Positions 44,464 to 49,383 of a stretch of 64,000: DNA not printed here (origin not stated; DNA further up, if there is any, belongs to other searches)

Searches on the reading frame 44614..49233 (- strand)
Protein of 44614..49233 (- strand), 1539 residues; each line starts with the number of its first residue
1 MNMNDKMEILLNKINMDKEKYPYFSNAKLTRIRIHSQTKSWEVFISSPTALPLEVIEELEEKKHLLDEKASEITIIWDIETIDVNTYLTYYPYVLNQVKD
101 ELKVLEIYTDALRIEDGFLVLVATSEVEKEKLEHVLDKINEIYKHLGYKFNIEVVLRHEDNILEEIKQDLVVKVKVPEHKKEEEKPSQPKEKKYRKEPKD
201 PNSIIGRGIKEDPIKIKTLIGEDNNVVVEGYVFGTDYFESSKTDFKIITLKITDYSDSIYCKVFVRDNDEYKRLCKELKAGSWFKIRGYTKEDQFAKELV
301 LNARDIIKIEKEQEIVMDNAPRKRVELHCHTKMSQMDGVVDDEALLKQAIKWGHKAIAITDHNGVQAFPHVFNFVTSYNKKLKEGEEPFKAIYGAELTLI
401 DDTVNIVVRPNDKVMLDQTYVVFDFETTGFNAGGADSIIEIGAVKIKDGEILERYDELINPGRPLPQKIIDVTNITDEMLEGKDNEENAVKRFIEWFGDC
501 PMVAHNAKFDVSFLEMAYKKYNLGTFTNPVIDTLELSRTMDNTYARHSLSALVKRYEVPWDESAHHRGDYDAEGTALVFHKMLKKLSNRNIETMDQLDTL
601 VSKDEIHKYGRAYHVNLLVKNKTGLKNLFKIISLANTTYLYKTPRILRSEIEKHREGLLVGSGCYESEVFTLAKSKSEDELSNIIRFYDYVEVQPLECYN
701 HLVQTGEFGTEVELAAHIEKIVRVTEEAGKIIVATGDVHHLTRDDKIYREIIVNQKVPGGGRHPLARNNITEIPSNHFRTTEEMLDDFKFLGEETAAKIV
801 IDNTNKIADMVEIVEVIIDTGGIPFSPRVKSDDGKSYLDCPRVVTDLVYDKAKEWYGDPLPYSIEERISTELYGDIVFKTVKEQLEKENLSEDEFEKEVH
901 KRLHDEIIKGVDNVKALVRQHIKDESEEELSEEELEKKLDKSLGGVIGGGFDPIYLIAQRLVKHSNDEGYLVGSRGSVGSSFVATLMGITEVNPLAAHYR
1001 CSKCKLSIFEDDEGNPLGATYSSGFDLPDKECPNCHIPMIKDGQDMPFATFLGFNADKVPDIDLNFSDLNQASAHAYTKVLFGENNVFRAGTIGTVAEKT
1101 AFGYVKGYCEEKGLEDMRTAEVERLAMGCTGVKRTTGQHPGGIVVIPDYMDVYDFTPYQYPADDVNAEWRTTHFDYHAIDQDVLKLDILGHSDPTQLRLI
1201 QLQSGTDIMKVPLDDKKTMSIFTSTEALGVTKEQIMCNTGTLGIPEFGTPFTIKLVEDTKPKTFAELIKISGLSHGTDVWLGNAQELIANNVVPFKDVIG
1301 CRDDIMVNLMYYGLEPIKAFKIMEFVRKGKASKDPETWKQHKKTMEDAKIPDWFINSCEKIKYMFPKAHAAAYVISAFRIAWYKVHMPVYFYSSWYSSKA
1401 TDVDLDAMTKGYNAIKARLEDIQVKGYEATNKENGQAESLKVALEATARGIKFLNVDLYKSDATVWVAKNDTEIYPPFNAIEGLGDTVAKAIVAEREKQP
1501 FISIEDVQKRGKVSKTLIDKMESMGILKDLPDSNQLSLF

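Call 7: search_protein_families(library=pfam, max_evalue=0.001, proteins=[window:44614-49233:-])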
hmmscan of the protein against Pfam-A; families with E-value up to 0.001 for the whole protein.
window:44614-49233:- (1539 aa): 8 families
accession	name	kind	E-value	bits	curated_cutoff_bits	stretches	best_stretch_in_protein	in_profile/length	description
PF07733.18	DNA_pol3_alpha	-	2.1e-51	175.5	23.9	1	915-1190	4-260/260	Bacterial DNA polymerase III alpha NTPase domain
PF00929.31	RNase_T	-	1.7e-34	120.1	24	1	421-579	1-164/164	Exonuclease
PF02811.25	PHP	-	5.2e-25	89.1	26.4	2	326-425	1-87/164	PHP domain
PF17657.6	DNA_pol3_finger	-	1.2e-22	80.4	22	1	1204-1345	18-162/166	Bacterial DNA polymerase III alpha subunit finger domain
PF14579.12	HHH_6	-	2.7e-13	50.3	25.6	1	1450-1531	1-84/90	Helix-hairpin-helix motif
PF14480.11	DNA_pol3_a_NI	-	1.9e-11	44.2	22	1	7-62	2-57/72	DNA polymerase III polC-type N-terminus I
PF01336.31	tRNA_anti-codon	-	1.1e-06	28.9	27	1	226-307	1-73/75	OB-fold nucleic acid binding domain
PF12836.13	HHH_3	-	0.0003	21.3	27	0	1481-1521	19-60/65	Helix-hairpin-helix motif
